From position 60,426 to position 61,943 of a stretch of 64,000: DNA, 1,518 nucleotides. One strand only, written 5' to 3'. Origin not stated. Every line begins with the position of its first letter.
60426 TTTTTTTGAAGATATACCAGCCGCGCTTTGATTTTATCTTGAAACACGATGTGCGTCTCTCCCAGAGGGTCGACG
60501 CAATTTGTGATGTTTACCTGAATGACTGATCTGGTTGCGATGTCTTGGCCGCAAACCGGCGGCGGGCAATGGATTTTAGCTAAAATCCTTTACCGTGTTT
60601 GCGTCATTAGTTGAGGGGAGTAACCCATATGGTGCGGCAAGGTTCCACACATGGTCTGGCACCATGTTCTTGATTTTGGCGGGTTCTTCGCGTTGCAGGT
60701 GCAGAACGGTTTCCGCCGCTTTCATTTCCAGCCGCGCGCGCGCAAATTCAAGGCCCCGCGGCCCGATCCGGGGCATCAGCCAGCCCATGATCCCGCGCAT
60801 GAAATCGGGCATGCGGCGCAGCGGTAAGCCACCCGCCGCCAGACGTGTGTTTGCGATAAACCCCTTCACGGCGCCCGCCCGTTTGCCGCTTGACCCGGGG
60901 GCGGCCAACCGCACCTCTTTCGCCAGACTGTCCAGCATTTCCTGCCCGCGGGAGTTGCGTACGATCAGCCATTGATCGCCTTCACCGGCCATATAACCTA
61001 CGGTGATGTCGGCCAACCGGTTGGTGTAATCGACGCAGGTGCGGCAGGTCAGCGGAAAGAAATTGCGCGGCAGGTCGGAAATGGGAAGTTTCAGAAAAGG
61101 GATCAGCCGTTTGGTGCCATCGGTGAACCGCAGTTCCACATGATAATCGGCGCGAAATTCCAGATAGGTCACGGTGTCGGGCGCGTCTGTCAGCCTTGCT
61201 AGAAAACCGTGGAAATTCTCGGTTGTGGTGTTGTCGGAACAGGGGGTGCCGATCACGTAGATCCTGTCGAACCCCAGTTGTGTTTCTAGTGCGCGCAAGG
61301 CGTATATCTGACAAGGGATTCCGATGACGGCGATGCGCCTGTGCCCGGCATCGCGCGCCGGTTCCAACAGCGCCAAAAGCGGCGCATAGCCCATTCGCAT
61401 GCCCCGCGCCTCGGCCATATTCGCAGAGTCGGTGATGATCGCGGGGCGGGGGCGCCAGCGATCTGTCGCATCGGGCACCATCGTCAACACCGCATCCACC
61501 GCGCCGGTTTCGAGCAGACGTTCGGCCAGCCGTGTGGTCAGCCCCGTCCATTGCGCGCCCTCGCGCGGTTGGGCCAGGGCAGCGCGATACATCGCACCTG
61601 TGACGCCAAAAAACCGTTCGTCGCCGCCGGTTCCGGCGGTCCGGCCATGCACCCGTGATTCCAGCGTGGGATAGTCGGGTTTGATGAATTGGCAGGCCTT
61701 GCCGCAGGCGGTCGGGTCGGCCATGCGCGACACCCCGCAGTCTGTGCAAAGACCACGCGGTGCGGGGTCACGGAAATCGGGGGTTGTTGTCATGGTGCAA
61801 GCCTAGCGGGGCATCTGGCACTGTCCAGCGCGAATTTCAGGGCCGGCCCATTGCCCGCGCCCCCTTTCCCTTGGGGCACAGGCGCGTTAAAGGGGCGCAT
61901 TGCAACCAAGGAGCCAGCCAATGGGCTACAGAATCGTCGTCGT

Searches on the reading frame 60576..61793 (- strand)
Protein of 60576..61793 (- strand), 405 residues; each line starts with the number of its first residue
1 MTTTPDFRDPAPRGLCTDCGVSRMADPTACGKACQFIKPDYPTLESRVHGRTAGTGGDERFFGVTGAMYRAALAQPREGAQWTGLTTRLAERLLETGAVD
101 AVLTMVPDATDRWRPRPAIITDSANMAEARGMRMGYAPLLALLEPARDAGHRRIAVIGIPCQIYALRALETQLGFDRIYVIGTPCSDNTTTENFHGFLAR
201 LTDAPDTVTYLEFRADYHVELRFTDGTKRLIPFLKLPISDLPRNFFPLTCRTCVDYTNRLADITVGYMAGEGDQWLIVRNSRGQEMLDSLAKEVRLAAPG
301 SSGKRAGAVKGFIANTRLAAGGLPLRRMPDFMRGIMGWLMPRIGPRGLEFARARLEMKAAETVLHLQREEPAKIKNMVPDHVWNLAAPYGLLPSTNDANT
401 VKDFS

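Call 78: search_protein_families(library=pfam, proteins=[window:60576-61793:-], max_evalue=0.00001)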
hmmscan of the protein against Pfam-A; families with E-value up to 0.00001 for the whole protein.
window:60576-61793:- (405 aa): 2 families
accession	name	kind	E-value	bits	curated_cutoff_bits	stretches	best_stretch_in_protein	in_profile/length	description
PF04432.18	FrhB_FdhB_C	-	4.6e-27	95.2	23.3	1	152-296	2-142/150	Coenzyme F420 hydrogenase/dehydrogenase, beta subunit C terminus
PF04422.18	FrhB_FdhB_N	-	9.9e-23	80.5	22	1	68-144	1-78/78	Coenzyme F420 hydrogenase/dehydrogenase, beta subunit N-term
